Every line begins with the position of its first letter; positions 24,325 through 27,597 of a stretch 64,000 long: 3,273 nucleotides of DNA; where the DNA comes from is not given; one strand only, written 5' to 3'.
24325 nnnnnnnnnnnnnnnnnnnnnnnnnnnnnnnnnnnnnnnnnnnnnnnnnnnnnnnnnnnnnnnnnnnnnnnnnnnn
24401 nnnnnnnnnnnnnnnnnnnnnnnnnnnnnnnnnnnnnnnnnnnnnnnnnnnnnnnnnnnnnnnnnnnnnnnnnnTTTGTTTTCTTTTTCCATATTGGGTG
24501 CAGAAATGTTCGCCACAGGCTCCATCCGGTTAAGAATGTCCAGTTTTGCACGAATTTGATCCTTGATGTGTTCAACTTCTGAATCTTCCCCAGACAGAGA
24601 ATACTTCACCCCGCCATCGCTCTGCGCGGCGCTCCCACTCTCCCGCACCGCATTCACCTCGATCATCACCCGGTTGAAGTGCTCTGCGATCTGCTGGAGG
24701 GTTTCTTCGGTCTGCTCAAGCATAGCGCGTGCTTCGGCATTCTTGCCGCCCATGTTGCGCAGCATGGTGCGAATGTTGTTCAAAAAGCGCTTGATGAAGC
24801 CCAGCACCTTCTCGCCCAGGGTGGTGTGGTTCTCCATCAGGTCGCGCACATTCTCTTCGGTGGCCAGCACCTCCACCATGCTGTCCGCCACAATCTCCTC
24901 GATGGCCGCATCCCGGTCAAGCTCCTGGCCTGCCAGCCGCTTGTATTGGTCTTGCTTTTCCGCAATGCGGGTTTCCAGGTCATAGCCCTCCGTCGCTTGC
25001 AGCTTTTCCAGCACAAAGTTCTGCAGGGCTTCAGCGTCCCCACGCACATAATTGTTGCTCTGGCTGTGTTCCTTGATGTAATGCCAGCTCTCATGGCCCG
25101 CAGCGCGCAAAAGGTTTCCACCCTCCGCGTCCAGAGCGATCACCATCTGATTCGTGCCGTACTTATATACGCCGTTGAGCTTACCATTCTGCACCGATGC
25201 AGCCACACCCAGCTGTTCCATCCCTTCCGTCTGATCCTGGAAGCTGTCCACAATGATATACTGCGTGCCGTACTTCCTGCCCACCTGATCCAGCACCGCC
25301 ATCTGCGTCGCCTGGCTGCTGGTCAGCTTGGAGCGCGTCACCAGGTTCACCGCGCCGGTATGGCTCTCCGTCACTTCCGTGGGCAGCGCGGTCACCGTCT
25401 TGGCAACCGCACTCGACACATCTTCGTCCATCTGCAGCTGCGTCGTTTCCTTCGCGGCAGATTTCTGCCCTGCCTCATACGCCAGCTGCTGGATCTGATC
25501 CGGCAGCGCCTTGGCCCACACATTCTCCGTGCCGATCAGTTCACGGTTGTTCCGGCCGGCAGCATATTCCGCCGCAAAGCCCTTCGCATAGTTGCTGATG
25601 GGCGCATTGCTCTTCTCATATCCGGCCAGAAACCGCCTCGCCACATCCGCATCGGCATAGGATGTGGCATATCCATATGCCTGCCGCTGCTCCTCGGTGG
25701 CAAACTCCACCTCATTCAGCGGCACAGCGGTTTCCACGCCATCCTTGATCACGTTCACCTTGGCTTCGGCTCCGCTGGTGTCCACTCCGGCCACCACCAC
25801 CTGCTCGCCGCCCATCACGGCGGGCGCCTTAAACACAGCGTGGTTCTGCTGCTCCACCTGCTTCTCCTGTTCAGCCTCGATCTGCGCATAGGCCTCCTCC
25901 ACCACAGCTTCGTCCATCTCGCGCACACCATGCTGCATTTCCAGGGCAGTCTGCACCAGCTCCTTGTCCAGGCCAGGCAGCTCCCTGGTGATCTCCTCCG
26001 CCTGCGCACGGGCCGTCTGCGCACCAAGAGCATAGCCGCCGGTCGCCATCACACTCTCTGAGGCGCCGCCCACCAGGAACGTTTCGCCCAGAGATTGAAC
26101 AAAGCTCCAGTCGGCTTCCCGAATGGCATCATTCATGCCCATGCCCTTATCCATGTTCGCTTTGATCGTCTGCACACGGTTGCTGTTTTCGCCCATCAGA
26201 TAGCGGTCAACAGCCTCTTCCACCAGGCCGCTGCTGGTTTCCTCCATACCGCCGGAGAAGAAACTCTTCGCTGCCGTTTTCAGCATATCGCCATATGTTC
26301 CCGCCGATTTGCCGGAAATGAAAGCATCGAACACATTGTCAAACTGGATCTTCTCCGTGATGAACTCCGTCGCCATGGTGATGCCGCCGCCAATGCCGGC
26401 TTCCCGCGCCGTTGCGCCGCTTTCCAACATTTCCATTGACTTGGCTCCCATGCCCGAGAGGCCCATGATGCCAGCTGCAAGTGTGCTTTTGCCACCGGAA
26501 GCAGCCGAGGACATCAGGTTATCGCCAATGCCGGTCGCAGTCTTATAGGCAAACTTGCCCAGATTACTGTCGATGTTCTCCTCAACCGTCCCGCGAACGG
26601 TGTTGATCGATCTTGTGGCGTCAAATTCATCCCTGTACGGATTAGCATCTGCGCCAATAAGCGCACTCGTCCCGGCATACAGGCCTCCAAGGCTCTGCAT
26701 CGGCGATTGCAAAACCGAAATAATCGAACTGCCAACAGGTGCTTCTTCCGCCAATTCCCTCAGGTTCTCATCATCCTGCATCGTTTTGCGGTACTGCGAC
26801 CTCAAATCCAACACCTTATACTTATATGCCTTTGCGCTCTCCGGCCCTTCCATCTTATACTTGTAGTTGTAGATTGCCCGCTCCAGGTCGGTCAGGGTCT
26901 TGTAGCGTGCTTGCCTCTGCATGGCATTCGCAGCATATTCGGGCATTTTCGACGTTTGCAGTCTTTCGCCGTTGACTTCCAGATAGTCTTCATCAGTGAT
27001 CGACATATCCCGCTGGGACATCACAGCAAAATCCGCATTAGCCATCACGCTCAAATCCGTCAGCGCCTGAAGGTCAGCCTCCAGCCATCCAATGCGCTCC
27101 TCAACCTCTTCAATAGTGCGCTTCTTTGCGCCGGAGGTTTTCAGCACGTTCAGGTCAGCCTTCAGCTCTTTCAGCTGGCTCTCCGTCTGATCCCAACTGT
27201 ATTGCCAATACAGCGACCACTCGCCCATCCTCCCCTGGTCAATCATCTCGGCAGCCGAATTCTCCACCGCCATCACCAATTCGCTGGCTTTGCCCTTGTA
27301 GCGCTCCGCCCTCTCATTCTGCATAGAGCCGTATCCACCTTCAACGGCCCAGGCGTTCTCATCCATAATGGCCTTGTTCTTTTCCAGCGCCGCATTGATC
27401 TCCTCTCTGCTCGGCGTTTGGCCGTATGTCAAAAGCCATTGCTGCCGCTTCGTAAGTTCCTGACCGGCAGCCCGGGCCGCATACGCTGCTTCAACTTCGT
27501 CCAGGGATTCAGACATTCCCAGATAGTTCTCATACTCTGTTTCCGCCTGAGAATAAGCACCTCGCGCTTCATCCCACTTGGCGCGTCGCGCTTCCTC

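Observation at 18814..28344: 3176-aa single ORF with several enzyme-like modules: candidate polyvalent (injected effector) protein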

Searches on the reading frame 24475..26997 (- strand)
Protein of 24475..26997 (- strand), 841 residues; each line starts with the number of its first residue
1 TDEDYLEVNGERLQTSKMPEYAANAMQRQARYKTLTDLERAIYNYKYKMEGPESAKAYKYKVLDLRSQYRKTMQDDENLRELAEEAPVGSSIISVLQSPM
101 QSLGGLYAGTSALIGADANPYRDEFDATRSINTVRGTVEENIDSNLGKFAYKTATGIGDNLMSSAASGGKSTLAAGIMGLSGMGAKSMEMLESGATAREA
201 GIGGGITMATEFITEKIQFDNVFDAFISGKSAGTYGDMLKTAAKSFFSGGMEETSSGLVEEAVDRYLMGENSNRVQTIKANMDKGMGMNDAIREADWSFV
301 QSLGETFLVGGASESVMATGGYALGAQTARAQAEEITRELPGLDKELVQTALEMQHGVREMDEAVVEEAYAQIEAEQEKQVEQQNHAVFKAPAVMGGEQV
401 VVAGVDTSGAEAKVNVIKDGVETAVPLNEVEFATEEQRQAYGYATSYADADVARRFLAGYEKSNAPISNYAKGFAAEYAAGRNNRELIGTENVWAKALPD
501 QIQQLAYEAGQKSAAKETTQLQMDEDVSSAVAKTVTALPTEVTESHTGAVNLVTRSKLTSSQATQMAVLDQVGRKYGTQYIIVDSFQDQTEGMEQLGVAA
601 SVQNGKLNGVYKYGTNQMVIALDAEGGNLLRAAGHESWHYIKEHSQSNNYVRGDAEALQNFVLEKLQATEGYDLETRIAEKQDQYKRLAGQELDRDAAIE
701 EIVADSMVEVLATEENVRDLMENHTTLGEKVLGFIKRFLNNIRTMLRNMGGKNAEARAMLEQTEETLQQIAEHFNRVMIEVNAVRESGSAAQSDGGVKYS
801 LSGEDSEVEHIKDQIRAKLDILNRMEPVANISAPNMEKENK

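Call 57: predict_structure(alignment_id=A3)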
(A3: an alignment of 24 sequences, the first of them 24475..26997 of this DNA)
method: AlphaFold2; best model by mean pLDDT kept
length: 841 residues; sequences in the alignment: 24
mean_pLDDT: 67.0   pTM: 0.43
mean pLDDT of the five models: 67.0, 66.9, 61.9, 61.9, 61.3
residues with pLDDT >= 90: 59; 70-90: 411; 50-70: 178; < 50: 193
segments of 3 or more residues with pLDDT < 50: 1-33, 169-171, 212-254, 304-325, 380-387, 520-523, 602-605, 750-764, 786-841
pLDDT, mean of each block of 10 residues (from residue 1): 32 38 39 61 79 74 71 85 86 82 81 78 85 88 69 67 63 60 82 80 70 39 27 34 34 53 70 78 81 70 47 29 49 67 78 59 67 63 51 89 86 89 91 89 86 90 86 87 74 83 90 68 55 70 62 68 78 78 70 53 60 80 78 85 76 84 87 87 80 88 85 76 76 68 59 46 51 57 48 29 33 35 28 29 40
secondary structure, 60 per line:
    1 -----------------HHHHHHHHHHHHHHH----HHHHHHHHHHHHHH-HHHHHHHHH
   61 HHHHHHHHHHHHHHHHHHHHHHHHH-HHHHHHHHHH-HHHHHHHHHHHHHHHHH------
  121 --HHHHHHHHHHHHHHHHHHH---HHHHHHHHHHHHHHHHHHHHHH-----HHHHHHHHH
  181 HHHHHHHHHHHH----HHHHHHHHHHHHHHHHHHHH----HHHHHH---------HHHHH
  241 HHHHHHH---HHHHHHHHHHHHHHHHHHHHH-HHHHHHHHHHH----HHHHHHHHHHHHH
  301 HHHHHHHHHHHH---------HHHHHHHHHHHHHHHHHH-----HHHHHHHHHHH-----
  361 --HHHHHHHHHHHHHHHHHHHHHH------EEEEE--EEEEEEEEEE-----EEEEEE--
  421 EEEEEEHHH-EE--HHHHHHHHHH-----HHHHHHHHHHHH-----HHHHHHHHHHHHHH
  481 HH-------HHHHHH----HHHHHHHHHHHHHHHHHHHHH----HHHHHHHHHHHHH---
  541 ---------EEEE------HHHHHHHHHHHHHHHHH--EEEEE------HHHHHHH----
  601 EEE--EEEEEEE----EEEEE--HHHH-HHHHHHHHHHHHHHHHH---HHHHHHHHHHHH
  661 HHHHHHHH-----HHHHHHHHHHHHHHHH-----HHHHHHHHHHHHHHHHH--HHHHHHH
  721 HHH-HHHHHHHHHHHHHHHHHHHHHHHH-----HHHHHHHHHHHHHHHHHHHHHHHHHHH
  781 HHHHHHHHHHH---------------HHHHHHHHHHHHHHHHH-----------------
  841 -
elements in order (helices of 4 or more, strands of 3 or more residues): H18-32 H37-50 H52-85 H87-96 H98-114 H123-141 H145-166 H172-192 H197-216 H221-226 H236-247 H251-271 H273-283 H288-312 H322-339 H345-355 H363-384 E391-395 E398-407 E413-418 E421-426 H435-444 H450-461 H467-482 H490-495 H500-520 H525-537 E550-553 H560-576 E579-583 H590-596 E601-603 E606-612 E617-621 H624-627 H629-645 H649-668 H674-689 H695-711 H714-723 H725-748 H754-791 H807-823

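Call 61: fold_search(model_id=the predicted structure, library=pdb)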
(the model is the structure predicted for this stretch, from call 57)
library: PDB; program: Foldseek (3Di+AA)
matches with E <= 10: 314; with E <= 0.001: 0
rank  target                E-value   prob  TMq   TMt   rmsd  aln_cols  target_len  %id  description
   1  9g2x_B                6.7e-02  0.13  0.07  0.09  32.4       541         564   11  Cryo-EM structure of IrtAB in outward-occluded state in presence of mycobactin under turnover conditions in LMNG (released 2024-12-18)
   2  9g2l_B                1.1e-01  0.09  0.08  0.10  35.1       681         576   12  Cryo-EM structure of IrtAB in inward-facing state in LMNG (released 2024-12-18)
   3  9g2t_B                1.3e-01  0.06  0.06  0.08  35.2       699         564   10  Cryo-EM structure of IrtAB 2xEQ, A256R_IrtB mutant in LMNG (released 2024-12-18)
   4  3jv3_A                2.7e-01  0.15  0.07  0.17  23.5       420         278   10  Structure of SH3E-DH unit of murine intersectin-1L (released 2010-07-14)
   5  7vgf_A                3.5e-01  0.04  0.06  0.08  36.5       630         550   11  cryo-EM structure of AMP-PNP bound human ABCB7 (released 2022-02-16)
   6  3r6n_A                4.3e-01  0.08  0.07  0.10  31.0       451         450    8  Crystal structure of a rigid four spectrin repeat fragment of the human desmoplakin plakin domain (released 2011-05-11)
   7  7uaa_E                4.5e-01  0.02  0.06  0.05  42.0      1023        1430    9  CryoEM structure of the pancreatic ATP-sensitive potassium channel in the ATP-bound state with Kir6.2-CTD in the up co (released 2022-08-31)
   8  5mkk_A                6.4e-01  0.03  0.06  0.08  35.8       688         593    9  Crystal structure of the heterodimeric ABC transporter TmrAB, a homolog of the antigen translocation complex TAP (released 2017-01-18)
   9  7y1n                  6.7e-01  0.02  0.06  0.05  41.3      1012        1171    9  Structure of SUR2B in complex with Mg-ATP, Mg-ADP, and repaglinide in the partially occluded state (released 2023-06-14)
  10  6par_E                7.6e-01  0.07  0.08  0.11  33.9       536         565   13  Structure of a bacterial Atm1-family ABC exporter with MgAMPPNP bound (released 2020-06-24)
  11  9y6s_6z               7.6e-01  0.03  0.07  0.03  64.9       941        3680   11  96-nm repeat of the Leishmania tarentolae doublet microtubule (released 2025-12-17)
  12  6p6i_B                8.3e-01  0.04  0.07  0.10  35.2       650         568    9  Structure of YbtPQ importer (released 2020-03-04)
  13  4s0f_A                9.0e-01  0.06  0.07  0.09  29.3       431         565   11  Crystal structure of the peptidase-containing ABC transporter PCAT1 E648Q mutant complexed with ATPgS in an occluded c (released 2015-07-22)
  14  6u8q_I                9.4e-01  0.21  0.07  0.21  20.5       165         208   11  CryoEM structure of HIV-1 cleaved synaptic complex (CSC) intasome (released 2020-02-05)
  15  8ips_B                1.0e+00  0.06  0.07  0.09  31.8       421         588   10  Cryo-EM structure of heme transporter CydDC from Escherichia coli in the inward facing heme loading state (released 2023-06-14)
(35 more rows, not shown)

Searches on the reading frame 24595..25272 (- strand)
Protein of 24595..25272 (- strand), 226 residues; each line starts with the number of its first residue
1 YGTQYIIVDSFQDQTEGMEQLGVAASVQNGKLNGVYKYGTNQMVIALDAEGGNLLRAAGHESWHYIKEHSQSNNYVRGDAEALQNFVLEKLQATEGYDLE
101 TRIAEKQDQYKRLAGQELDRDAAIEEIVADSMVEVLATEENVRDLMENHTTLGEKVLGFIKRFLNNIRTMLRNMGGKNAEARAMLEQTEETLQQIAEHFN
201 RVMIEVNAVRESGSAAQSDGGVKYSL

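Call 102: search_solved_structures(query=A6, max_evalue=10, show_alignments=3)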
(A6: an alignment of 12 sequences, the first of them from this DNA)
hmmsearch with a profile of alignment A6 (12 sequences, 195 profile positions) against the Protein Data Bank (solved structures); distinct sequences matched with E-value up to 10: 33.
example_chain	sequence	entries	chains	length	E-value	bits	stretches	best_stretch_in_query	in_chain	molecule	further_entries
7ah0_A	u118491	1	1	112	1.6e-05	28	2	96-141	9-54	4D2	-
8ccr_A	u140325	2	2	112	5.2e-05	26.3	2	96-141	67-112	4D2 (mutant T19D)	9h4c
9i38_A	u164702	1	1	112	5.7e-05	26.1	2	100-141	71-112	m4D2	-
6dm9_A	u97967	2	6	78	0.012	18.5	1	105-158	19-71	DHD15_extended_A | DHD15_closed_A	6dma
9cu8_A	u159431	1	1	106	0.021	17.7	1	113-147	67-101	TNFR2_mb1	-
3cq0_A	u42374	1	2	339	0.022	17.7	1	80-152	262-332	Putative transaldolase YGR043C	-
6nyk_A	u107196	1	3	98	0.03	17.2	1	115-174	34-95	Design construct XAX_GGDQ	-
6nz3_A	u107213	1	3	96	0.07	16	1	115-173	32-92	Design construct XAA_GGHN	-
6nxm_A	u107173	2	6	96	0.1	15.5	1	115-173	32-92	Design construct XAA_GVDQ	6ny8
6nye_A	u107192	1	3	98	0.12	15.3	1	115-174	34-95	Design construct XAX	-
7d2e_A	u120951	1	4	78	0.13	15.2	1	115-167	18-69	Liprin-alpha-2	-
6o0c_A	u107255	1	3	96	0.13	15.2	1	115-173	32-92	Design construct XAA_GVDQ mutant M4L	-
6o0i_A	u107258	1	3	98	0.15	15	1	115-173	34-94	Design construct XAA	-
6dm9_B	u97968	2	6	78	0.17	14.8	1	116-160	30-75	DHD15_extended_B | DHD15_closed_B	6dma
3pwa_A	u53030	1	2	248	0.17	14.8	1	118-178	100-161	Triosephosphate isomerase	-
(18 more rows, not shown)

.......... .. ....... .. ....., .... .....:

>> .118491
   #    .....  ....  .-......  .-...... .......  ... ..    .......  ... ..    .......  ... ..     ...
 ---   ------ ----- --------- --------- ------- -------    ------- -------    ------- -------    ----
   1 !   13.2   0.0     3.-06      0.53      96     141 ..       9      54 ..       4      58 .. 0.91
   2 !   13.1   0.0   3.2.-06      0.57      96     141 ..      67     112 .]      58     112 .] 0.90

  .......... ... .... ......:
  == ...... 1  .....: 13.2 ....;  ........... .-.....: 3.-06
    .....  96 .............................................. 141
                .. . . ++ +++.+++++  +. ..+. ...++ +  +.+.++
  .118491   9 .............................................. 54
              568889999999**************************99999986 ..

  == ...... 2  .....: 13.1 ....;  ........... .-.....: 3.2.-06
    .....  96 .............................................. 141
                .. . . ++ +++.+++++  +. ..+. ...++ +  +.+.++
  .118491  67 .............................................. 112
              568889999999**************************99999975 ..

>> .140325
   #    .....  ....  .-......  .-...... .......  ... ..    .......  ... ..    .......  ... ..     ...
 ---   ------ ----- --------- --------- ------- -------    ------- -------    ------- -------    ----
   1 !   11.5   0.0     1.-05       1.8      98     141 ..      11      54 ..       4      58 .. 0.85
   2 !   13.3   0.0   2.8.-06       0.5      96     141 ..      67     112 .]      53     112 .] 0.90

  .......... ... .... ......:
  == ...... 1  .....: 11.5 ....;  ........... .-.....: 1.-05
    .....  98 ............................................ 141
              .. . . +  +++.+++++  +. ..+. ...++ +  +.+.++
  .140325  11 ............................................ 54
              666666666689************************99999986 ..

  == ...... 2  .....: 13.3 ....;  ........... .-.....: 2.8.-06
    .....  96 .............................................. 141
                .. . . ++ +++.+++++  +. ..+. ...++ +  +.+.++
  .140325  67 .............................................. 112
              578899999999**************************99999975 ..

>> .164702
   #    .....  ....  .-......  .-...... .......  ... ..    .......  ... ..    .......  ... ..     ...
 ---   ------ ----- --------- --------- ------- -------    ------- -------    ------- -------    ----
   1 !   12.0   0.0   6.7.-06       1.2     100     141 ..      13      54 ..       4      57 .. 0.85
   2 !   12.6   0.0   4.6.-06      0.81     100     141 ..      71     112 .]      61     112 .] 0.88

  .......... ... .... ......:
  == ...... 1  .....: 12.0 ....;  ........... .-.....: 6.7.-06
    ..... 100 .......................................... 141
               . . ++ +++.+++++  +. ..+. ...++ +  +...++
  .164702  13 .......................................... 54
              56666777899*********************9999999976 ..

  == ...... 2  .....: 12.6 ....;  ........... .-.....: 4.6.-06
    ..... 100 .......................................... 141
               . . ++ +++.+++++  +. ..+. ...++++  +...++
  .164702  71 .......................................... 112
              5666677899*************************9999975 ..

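Call 103: search_protein_families(library=pfam, alignment_id=A6, max_evalue=10)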
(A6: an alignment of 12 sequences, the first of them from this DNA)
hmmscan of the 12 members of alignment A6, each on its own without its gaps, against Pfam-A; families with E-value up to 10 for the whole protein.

A. member 1, seq(226 aa): 6 families
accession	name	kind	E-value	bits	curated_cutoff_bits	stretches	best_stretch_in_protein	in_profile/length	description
PF06160.17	EzrA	-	0.0069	15.2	39.6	1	99-219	363-480/557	Septation ring formation regulator, EzrA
PF24611.2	Spectrin_Anc-1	-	0.012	16.4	33.2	1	121-206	31-114/115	Nuclear anchorage protein 1, spectrin-like repeat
PF00015.26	MCPsignal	-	0.018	15.3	34.6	1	140-217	75-154/172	Methyl-accepting chemotaxis protein (MCP) signalling domain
PF01544.23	CorA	-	0.045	13.5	27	1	133-212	141-214/292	CorA-like Mg2+ transporter protein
PF24739.1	DUF7690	-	0.098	13.6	25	1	59-102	11-55/84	Domain of unknown function (DUF7690)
PF16999.10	V-ATPase_G_2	-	6.3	7.9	28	1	176-213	34-72/104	Vacuolar (H+)-ATPase G subunit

B. families by the number of members that match (of 12 scanned): 67 families (the first 25 are shown)
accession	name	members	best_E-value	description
PF20573.4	DUF6782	4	0.0019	Putative metallopeptidase family (DUF6782)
PF18818.7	MPTase-PolyVal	2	1.8e-05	Zincin-like metallopeptidase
PF01817.26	CM_2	2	0.018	Chorismate mutase type II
PF12136.13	RNA_pol_Rpo13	1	0.0001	RNA polymerase Rpo13 subunit HTH domain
PF19097.5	Snu56_snRNP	1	0.00083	Snu56-like U1 small nuclear ribonucleoprotein component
PF08919.15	F_actin_bind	1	0.0025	F-actin binding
PF05714.16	PFam54_60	1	0.0046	Borrelia Bbcrasp-1 domain containing protein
PF13017.12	Maelstrom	1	0.0046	piRNA pathway germ-plasm component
PF09280.16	XPC-binding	1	0.0066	XPC-binding domain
PF01863.23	YgjP-like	1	0.0067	YgjP-like, metallopeptidase domain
PF06160.17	EzrA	1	0.0069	Septation ring formation regulator, EzrA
PF18958.6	DUF5700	1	0.008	Putative zinc dependent peptidase (DUF5700)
PF23742.1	VBS_C3G9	1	0.0087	C3G9 VBS-like domain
PF22485.1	DUF6987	1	0.0089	Domain of unknown function (DUF6987)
PF24611.2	Spectrin_Anc-1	1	0.012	Nuclear anchorage protein 1, spectrin-like repeat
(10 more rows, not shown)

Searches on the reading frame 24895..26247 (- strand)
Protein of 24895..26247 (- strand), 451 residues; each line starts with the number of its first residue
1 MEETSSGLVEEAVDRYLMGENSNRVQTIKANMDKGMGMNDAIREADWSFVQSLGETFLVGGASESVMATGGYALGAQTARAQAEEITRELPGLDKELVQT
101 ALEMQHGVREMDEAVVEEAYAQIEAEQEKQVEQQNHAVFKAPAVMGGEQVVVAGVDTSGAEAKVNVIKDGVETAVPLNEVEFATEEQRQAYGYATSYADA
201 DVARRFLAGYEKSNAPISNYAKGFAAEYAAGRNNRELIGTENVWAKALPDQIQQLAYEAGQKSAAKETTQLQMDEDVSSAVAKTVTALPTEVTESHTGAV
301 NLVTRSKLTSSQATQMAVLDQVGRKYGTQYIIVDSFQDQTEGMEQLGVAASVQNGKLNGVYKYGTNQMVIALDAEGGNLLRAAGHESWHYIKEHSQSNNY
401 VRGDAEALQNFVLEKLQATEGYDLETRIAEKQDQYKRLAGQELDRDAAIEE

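Call 8: search_protein_families(library=pfam, proteins=[window:24895-26247:-], max_evalue=5)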
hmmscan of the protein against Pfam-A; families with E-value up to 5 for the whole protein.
window:24895-26247:- (451 aa): 2 families
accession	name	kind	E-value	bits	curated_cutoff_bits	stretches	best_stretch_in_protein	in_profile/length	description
PF07323.17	DUF1465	-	0.057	13.7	25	1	64-136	78-147/153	Protein of unknown function (DUF1465)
PF16539.10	FlgT_M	-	0.27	11.8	31.2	1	246-340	35-101/158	Flagellar assembly protein T, middle domain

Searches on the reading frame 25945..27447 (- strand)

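Call 8: search_protein_families(library=pfam, proteins=[window:25945-27447:-], max_evalue=5)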
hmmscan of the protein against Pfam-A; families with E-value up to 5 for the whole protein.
window:25945-27447:- (501 aa): 1 family
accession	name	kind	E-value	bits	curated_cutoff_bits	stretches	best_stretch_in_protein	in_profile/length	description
PF23991.1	DUF7310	-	0.12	13.3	40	1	88-130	15-57/83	Coiled-coil region of unknown function (DUF7310)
